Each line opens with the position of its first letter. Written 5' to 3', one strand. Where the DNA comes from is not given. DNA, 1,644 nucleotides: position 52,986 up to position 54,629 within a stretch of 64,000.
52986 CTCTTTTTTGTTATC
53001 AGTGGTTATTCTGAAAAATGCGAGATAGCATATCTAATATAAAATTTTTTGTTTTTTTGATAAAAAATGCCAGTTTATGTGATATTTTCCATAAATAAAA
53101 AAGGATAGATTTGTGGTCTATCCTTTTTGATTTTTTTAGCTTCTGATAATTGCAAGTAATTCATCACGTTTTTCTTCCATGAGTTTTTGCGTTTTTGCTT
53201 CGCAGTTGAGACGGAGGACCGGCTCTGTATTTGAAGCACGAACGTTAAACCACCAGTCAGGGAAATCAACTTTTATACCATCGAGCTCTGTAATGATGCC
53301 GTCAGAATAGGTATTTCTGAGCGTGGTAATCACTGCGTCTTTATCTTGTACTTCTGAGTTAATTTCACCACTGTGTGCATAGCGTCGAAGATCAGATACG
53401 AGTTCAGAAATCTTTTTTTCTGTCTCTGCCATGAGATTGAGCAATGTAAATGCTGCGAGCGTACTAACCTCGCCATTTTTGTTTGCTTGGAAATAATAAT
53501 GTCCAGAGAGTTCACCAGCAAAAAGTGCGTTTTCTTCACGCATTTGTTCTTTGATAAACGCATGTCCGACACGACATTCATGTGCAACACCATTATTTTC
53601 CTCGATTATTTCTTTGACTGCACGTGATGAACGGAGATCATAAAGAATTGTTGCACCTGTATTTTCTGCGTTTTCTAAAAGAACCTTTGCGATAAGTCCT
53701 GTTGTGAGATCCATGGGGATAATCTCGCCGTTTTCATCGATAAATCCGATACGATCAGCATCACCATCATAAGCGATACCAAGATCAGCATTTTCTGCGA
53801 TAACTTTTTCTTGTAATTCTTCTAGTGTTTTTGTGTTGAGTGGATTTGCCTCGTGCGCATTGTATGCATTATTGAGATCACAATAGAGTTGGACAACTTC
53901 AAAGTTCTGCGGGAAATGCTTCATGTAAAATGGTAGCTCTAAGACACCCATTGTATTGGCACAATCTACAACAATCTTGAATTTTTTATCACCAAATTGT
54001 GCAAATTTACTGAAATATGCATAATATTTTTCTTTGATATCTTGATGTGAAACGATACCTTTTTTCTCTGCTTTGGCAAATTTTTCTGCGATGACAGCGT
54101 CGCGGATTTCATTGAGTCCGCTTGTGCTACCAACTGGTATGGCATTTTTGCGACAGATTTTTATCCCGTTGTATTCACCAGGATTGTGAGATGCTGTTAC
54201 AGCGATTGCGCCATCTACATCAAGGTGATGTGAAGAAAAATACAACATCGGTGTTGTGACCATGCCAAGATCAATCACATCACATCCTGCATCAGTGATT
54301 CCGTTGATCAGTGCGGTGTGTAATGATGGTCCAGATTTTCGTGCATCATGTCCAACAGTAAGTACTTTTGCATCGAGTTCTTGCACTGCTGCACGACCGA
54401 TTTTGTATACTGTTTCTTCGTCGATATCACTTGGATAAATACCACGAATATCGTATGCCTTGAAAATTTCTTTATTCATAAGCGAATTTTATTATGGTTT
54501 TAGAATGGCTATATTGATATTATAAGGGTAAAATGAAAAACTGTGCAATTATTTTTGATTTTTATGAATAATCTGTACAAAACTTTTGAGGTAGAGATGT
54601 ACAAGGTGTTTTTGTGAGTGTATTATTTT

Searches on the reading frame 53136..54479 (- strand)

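Call 81: search_protein_families(library=pfam, proteins=[window:53136-54479:-], max_evalue=0.001)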
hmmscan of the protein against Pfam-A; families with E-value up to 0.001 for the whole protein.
window:53136-54479:- (447 aa): 4 families
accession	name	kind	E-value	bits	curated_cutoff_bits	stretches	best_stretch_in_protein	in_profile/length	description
PF02878.22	PGM_PMM_I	-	3.6e-36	124.3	22.5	1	4-134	2-136/138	Phosphoglucomutase/phosphomannomutase, alpha/beta/alpha domain I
PF02880.22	PGM_PMM_III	-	1.7e-22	80.1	20.7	1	259-365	5-113/115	Phosphoglucomutase/phosphomannomutase, alpha/beta/alpha domain III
PF02879.22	PGM_PMM_II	-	1.5e-15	58.1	29.3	1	160-251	14-103/103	Phosphoglucomutase/phosphomannomutase, alpha/beta/alpha domain II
PF00408.26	PGM_PMM_IV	-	1.9e-11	44.3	23.1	1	372-442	1-66/68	Phosphoglucomutase/phosphomannomutase, C-terminal domain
